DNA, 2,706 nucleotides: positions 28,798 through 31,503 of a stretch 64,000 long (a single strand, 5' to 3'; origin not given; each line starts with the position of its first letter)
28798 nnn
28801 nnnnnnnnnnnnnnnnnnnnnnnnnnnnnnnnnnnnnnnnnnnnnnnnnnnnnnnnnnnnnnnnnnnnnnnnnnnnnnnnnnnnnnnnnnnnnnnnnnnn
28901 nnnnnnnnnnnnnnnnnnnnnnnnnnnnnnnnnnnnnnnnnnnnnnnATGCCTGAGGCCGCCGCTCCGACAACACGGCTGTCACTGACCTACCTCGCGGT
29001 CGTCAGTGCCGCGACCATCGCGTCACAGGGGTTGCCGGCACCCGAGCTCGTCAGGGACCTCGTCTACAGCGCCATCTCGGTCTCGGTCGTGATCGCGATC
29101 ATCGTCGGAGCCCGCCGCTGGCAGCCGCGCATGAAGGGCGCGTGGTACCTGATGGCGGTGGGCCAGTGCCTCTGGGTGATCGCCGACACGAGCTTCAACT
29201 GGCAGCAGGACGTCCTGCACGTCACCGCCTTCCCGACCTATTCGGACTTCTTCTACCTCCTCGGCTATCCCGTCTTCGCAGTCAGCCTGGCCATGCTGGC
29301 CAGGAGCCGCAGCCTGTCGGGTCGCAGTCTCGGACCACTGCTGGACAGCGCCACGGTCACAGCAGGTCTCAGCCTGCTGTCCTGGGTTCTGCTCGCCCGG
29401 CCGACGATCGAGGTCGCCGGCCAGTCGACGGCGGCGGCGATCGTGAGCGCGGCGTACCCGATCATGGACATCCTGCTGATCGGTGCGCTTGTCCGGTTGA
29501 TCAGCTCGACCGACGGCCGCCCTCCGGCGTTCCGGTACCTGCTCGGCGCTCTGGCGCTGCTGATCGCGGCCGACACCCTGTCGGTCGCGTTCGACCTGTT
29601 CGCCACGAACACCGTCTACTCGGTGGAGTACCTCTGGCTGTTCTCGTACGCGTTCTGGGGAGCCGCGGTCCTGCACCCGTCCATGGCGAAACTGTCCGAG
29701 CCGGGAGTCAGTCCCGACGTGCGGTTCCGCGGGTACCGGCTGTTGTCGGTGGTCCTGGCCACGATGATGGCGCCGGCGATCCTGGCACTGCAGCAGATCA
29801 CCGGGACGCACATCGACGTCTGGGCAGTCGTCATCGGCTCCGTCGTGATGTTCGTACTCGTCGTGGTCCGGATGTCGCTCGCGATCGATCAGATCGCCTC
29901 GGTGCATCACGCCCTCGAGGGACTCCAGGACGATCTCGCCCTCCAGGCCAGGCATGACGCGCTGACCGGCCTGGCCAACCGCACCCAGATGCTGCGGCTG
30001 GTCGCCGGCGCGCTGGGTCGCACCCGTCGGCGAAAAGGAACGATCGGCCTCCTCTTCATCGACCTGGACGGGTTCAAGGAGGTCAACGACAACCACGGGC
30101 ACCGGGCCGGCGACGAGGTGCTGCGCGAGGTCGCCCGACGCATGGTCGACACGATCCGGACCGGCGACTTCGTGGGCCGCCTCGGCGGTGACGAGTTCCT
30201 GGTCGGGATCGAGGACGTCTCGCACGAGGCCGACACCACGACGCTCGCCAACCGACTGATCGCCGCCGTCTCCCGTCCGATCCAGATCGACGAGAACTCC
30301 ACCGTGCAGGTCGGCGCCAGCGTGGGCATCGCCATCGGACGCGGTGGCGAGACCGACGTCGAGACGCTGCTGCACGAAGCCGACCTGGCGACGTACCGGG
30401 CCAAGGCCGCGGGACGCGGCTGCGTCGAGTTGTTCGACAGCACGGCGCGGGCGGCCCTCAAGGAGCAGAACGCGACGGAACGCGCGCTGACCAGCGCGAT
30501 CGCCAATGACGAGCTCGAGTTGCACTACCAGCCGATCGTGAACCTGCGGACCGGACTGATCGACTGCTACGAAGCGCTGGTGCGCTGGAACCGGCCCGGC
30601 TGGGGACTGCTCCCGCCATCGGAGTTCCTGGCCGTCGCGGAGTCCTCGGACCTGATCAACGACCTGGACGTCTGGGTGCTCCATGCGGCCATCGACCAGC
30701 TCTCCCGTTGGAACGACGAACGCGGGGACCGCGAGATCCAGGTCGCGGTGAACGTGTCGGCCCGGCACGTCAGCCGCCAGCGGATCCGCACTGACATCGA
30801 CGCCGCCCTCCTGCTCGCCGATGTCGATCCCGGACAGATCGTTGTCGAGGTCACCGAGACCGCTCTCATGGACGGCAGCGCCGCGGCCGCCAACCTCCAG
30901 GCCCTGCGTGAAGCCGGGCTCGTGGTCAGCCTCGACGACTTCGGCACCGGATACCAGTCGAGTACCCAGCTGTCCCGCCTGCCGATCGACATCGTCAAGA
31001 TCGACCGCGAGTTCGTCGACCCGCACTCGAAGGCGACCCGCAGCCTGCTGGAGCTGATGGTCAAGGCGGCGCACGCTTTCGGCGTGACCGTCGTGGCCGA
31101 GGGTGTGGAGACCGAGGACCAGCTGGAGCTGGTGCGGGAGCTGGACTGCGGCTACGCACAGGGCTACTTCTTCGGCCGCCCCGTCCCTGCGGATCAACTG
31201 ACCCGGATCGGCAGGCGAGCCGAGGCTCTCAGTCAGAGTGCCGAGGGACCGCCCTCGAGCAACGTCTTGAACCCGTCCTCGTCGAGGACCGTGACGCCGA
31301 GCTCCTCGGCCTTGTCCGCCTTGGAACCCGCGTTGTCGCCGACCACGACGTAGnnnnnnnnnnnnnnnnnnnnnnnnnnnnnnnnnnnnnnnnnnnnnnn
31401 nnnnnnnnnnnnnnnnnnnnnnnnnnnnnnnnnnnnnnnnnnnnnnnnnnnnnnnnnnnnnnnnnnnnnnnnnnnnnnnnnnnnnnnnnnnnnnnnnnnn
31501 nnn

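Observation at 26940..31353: Minimal two-gene c-di-GMP-switched polysaccharide module in an actinobacterium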

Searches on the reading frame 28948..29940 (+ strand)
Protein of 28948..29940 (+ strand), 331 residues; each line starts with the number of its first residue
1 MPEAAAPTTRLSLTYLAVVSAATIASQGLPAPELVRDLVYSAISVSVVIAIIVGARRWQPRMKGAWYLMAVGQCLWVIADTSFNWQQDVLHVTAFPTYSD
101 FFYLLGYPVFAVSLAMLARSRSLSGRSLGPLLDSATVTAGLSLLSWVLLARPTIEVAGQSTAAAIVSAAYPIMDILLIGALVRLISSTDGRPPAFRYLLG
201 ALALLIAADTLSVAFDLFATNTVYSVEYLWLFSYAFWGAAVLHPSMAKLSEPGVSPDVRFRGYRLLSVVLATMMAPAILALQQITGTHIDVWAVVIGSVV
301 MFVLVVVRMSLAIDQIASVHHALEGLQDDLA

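Call 17: search_protein_families(library=pfam, proteins=[window:28948-29940:+], max_evalue=10)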
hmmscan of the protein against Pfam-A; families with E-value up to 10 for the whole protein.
window:28948-29940:+ (331 aa): 1 family
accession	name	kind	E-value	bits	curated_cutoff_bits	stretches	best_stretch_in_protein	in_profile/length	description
PF17159.10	MASE3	-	0.024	14.7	31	2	134-211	111-188/226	Membrane-associated sensor domain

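Call 19: find_homologous_proteins(query=window:28948-29940:+, max_evalue=0.001)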
Query window:28948-29940:+ (331 aa): 13 proteins with E <= 0.001 among 8000 candidates.
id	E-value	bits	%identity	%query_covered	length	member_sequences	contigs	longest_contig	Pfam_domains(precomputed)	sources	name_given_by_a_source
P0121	1.6e-71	259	53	79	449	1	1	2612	PF00990.27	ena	-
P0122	7.5e-63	231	46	89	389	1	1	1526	-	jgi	jgi:hypothetical protein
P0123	1.8e-62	230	54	68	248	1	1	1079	-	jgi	jgi:hypothetical protein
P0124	1.7e-52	197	68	44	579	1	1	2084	PF00563.26,PF00990.27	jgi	jgi:diguanylate cyclase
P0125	1.7e-52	197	68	44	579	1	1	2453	PF00563.26,PF00990.27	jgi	jgi:diguanylate cyclase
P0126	1.2e-50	191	48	72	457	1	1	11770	PF00990.27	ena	-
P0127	2.5e-37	147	35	85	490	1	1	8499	PF00990.27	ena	-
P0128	1.3e-35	142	32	88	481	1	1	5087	PF00990.27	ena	-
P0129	7.5e-34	136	42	57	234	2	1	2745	-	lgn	-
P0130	1.2e-33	135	35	84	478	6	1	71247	PF00990.27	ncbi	ncbi:diguanylate cyclase domain-containing protein [Actinoplanes sp. NPDC000266]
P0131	3.6e-29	120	33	90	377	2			-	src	-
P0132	4.3e-19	87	31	79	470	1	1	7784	PF00990.27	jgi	-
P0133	7.1e-16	77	31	76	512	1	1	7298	PF00990.27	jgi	jgi:diguanylate cyclase (GGDEF)-like protein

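Call 44: search_protein_representatives(protein=window:28948-29892:+)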
Query: 315 residues. Proteins with E-value up to 0.001 (for the whole library): 4990; up to 1e-10: 2136; up to 1e-30: 258. The best 150 are listed.
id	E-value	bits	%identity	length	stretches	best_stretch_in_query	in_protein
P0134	1.4e-77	277.6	51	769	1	8-315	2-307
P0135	5.2e-75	269.2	47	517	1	2-314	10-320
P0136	6.0e-67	242.7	53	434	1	69-315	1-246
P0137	1.2e-66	241.7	46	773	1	34-315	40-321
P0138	1.5e-66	241.4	46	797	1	13-315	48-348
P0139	1.9e-64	234.5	46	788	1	9-313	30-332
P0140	3.6e-64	233.6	46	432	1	20-313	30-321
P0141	1.4e-61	225.1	44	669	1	21-315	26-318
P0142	1.9e-57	211.6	43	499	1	15-313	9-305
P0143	1.6e-56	208.5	45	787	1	6-311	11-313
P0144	2.7e-55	204.5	42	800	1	15-315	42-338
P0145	4.9e-53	197.1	44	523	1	26-315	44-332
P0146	3.3e-52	194.3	40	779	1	10-314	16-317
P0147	4.4e-52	193.9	48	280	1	85-315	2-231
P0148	6.3e-52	193.4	40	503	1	11-310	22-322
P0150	1.7e-50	188.7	38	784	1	16-315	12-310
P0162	2.9e-46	174.8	37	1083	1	15-310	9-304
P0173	1.6e-43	165.8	35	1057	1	11-310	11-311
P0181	3.1e-42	161.6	38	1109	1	35-313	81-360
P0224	1.3e-37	146.4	36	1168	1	4-310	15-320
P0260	2.5e-35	139.0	39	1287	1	15-310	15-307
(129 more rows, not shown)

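Call 46: list_cluster_members(proteins=[P0134, P0137, P0143, P0150, P0162, P0173, P0135, P0181, P0224, P0260])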
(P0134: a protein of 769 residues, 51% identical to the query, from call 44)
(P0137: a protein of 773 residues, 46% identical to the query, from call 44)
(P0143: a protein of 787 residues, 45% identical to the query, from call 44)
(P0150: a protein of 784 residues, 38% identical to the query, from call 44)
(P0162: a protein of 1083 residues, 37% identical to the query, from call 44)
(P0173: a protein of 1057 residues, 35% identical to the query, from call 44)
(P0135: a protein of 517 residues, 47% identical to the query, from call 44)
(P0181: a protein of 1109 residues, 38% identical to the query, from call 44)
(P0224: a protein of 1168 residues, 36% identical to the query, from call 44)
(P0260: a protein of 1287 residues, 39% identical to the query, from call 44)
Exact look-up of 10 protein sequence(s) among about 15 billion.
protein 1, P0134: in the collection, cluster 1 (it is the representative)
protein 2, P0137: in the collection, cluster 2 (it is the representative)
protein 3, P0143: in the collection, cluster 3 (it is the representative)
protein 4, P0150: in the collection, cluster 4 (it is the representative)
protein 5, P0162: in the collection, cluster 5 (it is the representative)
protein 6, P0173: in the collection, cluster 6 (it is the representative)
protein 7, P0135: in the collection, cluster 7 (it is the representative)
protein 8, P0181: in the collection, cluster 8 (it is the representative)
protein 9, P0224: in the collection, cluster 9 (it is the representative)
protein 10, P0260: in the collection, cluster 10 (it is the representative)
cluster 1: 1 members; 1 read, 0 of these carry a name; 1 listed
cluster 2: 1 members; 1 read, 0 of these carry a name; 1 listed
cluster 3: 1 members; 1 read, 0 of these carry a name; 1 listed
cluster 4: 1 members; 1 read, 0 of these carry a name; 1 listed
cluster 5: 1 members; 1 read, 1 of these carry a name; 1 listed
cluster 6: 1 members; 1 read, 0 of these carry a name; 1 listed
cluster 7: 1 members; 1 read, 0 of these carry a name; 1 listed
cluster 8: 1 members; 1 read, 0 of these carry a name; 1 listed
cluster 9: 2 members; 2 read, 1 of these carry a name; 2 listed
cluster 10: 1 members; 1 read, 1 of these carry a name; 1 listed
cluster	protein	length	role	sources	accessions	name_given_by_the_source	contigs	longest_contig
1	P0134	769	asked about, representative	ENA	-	-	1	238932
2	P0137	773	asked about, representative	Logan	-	-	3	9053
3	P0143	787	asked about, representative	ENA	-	-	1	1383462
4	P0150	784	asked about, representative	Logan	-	-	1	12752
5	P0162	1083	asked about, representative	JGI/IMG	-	signal transduction histidine kinase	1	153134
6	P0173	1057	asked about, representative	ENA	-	-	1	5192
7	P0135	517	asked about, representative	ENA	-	-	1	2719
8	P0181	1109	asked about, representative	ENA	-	-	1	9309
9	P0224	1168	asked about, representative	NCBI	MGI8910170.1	MAG: sensor domain-containing protein [Rubrobacteraceae bacterium]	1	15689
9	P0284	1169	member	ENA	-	-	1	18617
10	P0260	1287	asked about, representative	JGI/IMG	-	PAS domain S-box-containing protein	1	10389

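Call 47: search_protein_families(library=pfam, alignment_id=A3, max_evalue=0.001)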
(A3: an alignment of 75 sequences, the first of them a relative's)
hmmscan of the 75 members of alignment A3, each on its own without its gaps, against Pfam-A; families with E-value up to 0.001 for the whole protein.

A. member 1, P0134 (769 aa): 2 families
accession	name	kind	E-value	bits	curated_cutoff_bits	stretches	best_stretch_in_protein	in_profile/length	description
PF00990.26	GGDEF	-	2.1e-44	151.6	23.8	1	326-483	1-160/161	Diguanylate cyclase, GGDEF domain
PF00563.25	EAL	-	1.7e-15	57.5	31.3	1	504-575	2-73/236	EAL domain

B. families by the number of members that match (of 75 scanned): 20 families
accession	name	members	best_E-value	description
PF00990.26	GGDEF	52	1.3e-47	Diguanylate cyclase, GGDEF domain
PF00563.25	EAL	29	2.8e-78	EAL domain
PF02518.31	HATPase_c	12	1.9e-30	Histidine kinase-, DNA gyrase B-, and HSP90-like ATPase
PF00989.32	PAS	11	3.5e-14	PAS fold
PF08448.16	PAS_4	11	2.7e-13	PAS fold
PF08447.18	PAS_3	10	2.6e-18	PAS fold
PF13426.13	PAS_9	10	3.8e-11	PAS domain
PF13188.13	PAS_8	9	2.9e-08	PAS domain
PF00512.31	HisKA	8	9e-24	His Kinase A (phospho-acceptor) domain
PF13581.12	HATPase_c_2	5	1.5e-06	Histidine kinase-like ATPase domain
PF07730.19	HisKA_3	4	6.8e-11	Histidine kinase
PF00072.30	Response_reg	3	1.9e-49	Response regulator receiver domain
PF01627.28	Hpt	2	1.7e-13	Hpt domain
PF17853.6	GGDEF_2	2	2.5e-05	GGDEF-like domain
PF13487.12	HD_5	1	3.2e-20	HD domain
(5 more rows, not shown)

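Call 61: predict_structure(alignment_id=A4)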
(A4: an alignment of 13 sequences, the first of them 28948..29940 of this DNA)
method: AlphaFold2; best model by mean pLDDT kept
length: 331 residues; sequences in the alignment: 13
mean_pLDDT: 78.5   pTM: 0.75
mean pLDDT of the five models: 78.5, 77.7, 76.1, 74.8, 73.3
residues with pLDDT >= 90: 52; 70-90: 207; 50-70: 67; < 50: 5
segments of 3 or more residues with pLDDT < 50: 1-5
pLDDT, mean of each block of 10 residues (from residue 1): 49 74 76 83 90 93 94 93 87 86 91 87 65 74 76 74 85 81 75 87 86 75 72 90 88 62 66 68 75 73 70 67 78 75
secondary structure, 60 per line:
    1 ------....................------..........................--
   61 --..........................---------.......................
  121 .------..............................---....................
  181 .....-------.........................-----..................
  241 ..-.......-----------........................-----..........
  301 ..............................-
elements in order: H7-26 H33-58 H63-88 H98-121 H128-157 H161-185 H193-217 H223-242 H244-250 H262-285 H291-330

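Call 65: fold_search(model_id=the predicted structure, library=pdb)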
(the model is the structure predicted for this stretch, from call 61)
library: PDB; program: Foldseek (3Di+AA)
matches with E <= 10: 587; with E <= 0.001: 0
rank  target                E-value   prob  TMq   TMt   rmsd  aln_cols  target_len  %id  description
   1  9bii_A                1.0e-01  0.57  0.19  0.15  12.9       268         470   16  Mycobacterium tuberculosis EFPA antiparallel dimer (released 2025-02-05)
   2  8trc_A                1.6e-01  0.98  0.38  0.19   9.4       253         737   13  mGluR3 in the presence of the antagonist LY 341495 and positive allosteric modulator VU6023326 (released 2024-07-31)
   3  4kly_D                1.7e-01  0.98  0.37  0.50   7.1       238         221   14  Crystal structure of a blue-light absorbing proteorhodopsin mutant D97N from HOT75 (released 2013-06-05)
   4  9kpe_R                1.8e-01  0.84  0.29  0.34  10.7       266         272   15  Cryo-EM structure of GPCR16-GiH5 complex (released 2025-04-02)
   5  4knf_D                2.2e-01  0.97  0.38  0.50   7.2       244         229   16  Crystal structure of a blue-light absorbing proteorhodopsin double-mutant D97N/Q105L from HOT75 (released 2013-06-05)
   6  9nu4_A                2.2e-01  0.47  0.23  0.16  16.7       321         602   12  Structure of MurJ in complex with single gene lysis protein from phage M (released 2026-02-11)
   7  6tq6_B                2.3e-01  0.44  0.20  0.21  21.3       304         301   11  Crystal structure of the Orexin-1 receptor in complex with Compound 14 (released 2020-01-01)
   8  6tq6_A                2.4e-01  0.41  0.20  0.22  21.0       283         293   12  Crystal structure of the Orexin-1 receptor in complex with Compound 14 (released 2020-01-01)
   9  7b03_A                2.7e-01  0.97  0.37  0.51   7.0       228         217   15  Cryo-EM structure of the green-light absorbing proteorhodopsin (released 2021-06-16)
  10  8t3v_R                3.2e-01  0.54  0.27  0.31  10.2       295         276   14  Cryo-EM structure of the DHA bound FFA1-Gq complex (released 2024-01-24)
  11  8f7n                  3.2e-01  0.15  0.16  0.15  40.3       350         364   13  Crystal structure of chemoreceptor McpZ ligand sensing domain (released 2023-07-05)
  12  4kly_C                3.7e-01  0.94  0.37  0.49   6.9       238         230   14  Crystal structure of a blue-light absorbing proteorhodopsin mutant D97N from HOT75 (released 2013-06-05)
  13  5j4z_BC               3.7e-01  0.38  0.24  0.28  12.2       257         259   11  Architecture of tight respirasome (released 2016-09-21)
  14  4kly_B                3.9e-01  0.75  0.32  0.40   8.0       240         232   14  Crystal structure of a blue-light absorbing proteorhodopsin mutant D97N from HOT75 (released 2013-06-05)
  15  6tq7_B                3.9e-01  0.30  0.19  0.20  21.7       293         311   12  Crystal structure of the Orexin-1 receptor in complex with SB-334867 (released 2020-01-01)
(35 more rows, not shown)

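Call 69: find_related_loci(query=A5, collection=genome_contigs, flank=6000)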
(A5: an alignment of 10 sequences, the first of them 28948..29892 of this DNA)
Query A5 (315 aa) in genome_contigs; peptide patterns used: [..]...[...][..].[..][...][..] (x = any residue, [..] = any of these).
474 stretches matched a pattern; 221 encode a relative of the query (tblastn E <= 1e-3); the best 80 are kept; 80 distinct loci.
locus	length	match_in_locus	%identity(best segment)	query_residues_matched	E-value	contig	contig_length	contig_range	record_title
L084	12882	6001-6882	48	18-313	2e-77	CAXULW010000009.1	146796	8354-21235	MAG TPA_asm: uncultured Jatrophihabitantaceae bacterium isolate public_SRR11456913_metawrap_bin.8 genome assembly, conti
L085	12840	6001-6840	50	34-315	4e-77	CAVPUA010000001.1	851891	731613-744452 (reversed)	MAG: uncultured Actinomycetes bacterium isolate MFD09671.bin.2.21 genome assembly, contig: contig_19303, whole genome sh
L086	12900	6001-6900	47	15-315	3e-68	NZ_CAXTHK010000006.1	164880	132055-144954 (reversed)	MAG: uncultured Jatrophihabitans sp. isolate public_SRR11456914_metawrap_bin.17 public_SRR11456914_metawrap_bin.17_6, wh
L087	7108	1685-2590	43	10-315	2e-66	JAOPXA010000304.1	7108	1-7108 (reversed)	MAG: Nocardioidaceae bacterium isolate RYN_188 scaffold_760606, whole genome shotgun sequence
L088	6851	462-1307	49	34-315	1e-64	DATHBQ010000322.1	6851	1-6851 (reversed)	MAG TPA_asm: Propionibacteriaceae bacterium isolate SMAG_U10720 k141_208374, whole genome shotgun sequence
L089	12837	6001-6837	44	34-313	2e-64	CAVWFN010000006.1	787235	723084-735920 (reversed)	MAG: uncultured Actinomycetota bacterium isolate MFD09671.bin.1.202 genome assembly, contig: contig_28347, whole genome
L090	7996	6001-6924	39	3-313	3e-63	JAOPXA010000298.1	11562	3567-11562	MAG: Nocardioidaceae bacterium isolate RYN_188 scaffold_2438807, whole genome shotgun sequence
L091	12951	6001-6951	41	3-315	8e-63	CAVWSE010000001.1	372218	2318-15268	MAG: uncultured Actinomycetota bacterium isolate MFD01213.bin.2.125 genome assembly, contig: contig_1117, whole genome s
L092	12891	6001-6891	43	15-313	6e-63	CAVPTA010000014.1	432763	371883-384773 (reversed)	MAG: uncultured Actinomycetota bacterium isolate MFD09671.bin.2.11 genome assembly, contig: contig_9464, whole genome sh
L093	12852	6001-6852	45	32-315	2e-61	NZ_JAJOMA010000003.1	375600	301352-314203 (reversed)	Kineosporia mesophila strain JCM 16902 3, whole genome shotgun sequence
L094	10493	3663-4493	41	34-312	5e-60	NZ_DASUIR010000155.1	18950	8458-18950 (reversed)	MAG: Cellulomonas sp. isolate SMAG_U1465 k141_450457, whole genome shotgun sequence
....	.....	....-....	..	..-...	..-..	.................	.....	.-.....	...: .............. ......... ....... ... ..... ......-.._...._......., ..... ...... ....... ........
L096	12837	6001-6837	46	36-315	2e-59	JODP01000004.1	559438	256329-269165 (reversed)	Kineosporia aurantiaca JCM 3230 strain NRRL B-16913 contig4.1, whole genome shotgun sequence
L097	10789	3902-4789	47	16-315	6e-58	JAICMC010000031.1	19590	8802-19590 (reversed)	MAG: Nostocoides sp. isolate LS_ISSM_2_bin.106 k141_467579_length_19590_cov_11.0119, whole genome shotgun sequence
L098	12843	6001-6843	49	34-315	3e-70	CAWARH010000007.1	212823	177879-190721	MAG: uncultured Actinomycetota bacterium isolate MFD02581.bin.1.270 genome assembly, contig: contig_32726, whole genome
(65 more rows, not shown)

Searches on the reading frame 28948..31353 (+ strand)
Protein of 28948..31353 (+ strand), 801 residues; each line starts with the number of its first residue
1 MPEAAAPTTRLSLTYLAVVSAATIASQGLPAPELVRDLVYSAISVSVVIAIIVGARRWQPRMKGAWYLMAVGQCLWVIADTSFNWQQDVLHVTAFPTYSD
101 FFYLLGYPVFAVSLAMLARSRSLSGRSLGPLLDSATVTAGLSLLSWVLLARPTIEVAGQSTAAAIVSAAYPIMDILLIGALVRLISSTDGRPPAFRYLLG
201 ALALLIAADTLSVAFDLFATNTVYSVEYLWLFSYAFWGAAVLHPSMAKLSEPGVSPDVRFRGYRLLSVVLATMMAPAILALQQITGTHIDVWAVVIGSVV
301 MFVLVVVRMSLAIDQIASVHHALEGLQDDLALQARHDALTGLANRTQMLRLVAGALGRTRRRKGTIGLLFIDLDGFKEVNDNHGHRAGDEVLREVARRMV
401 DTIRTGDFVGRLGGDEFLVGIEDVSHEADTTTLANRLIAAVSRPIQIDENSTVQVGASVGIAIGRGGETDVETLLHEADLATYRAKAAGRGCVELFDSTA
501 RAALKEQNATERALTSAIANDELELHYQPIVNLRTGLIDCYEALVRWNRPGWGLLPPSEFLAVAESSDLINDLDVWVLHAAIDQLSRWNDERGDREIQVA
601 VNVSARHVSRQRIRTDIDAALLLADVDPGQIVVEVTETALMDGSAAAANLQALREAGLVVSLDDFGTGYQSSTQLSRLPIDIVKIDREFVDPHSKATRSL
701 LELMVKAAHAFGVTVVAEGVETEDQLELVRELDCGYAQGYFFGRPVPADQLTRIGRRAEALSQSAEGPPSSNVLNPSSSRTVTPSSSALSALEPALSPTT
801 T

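Call 5: search_protein_families(library=pfam, proteins=[window:28948-31353:+], max_evalue=0.01)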
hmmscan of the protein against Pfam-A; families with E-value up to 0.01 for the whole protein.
window:28948-31353:+ (801 aa): 2 families
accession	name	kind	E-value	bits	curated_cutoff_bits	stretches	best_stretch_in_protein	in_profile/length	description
PF00563.25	EAL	-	3.2e-69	233.3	31.3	1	512-745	2-236/236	EAL domain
PF00990.26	GGDEF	-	2e-41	141.9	23.8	1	334-491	1-160/161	Diguanylate cyclase, GGDEF domain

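Call 7: search_protein_families(library=ncbifam, proteins=[window:28948-31353:+], max_evalue=0.01)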
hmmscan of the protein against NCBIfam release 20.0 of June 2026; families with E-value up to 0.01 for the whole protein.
window:28948-31353:+ (801 aa): 28 families (the best 25 are shown)
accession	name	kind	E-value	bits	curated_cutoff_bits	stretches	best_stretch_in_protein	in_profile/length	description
NF045675.1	PhdiestaseDibA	equivalog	5.2e-110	368.6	980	1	322-752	191-622/623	phosphodiesterase DibA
NF007474.0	PRK10060.1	equivalog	8.3e-99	331.6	782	1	327-755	230-654/663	cyclic di-GMP phosphodiesterase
NF053781.1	cdiGMPphdstlr2612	equivalog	2.7e-90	303.6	1600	1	327-752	833-1262/1268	Tlr1612 family c-di-GMP phosphodiesterase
NF008467.0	PRK11359.1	equivalog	4.2e-86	289.6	857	1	331-751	373-788/800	oxygen-sensing cyclic-di-GMP phosphodiesterase DosP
NF052458.1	PhdiestGepA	equivalog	4e-76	256.9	1200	1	318-750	409-836/840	phosphodiesterase GepA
NF007298.0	PRK09776.1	equivalog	4.5e-70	236.7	1135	1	326-753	676-1104/1111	diguanylate cyclase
NF008807.1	PRK11829.1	equivalog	3.8e-61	207.1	733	1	327-749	235-656/670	biofilm formation regulator HmsP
NF007423.1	PRK09966.1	equivalog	2.1e-49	168.5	325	1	313-486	218-390/390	diguanylate cyclase DgcN/YfiN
NF007839.0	PRK10551.1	equivalog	5.1e-43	147.4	461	1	507-755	261-510/518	cyclic di-GMP phosphodiesterase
NF052596.1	RR_EAL_PvrR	equivalog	1.4e-42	145.7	580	1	503-754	136-388/398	response regulator cyclic di-GMP phosphodiesterase PvrR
TIGR00254.1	GGDEF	domain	5.3e-41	140.1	37.4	1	331-495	2-166/168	diguanylate cyclase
NF038266.1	diguan_SiaD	equivalog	6.6e-37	127.2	290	1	320-492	80-251/252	biofilm regulation diguanylate cyclase SiaD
NF045673.1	c-di-GMPRcptLapD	equivalog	1.9e-35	122.3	1020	1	306-747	208-646/647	cyclic di-GMP receptor LapD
NF051473.1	DigCycDgcsShew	equivalog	3.4e-35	121.8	400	1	328-494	129-289/291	diguanylate cyclase DgcS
NF007135.0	PRK09581.1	equivalog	2.8e-34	118.7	474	1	333-493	291-452/457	PleD family two-component system response regulator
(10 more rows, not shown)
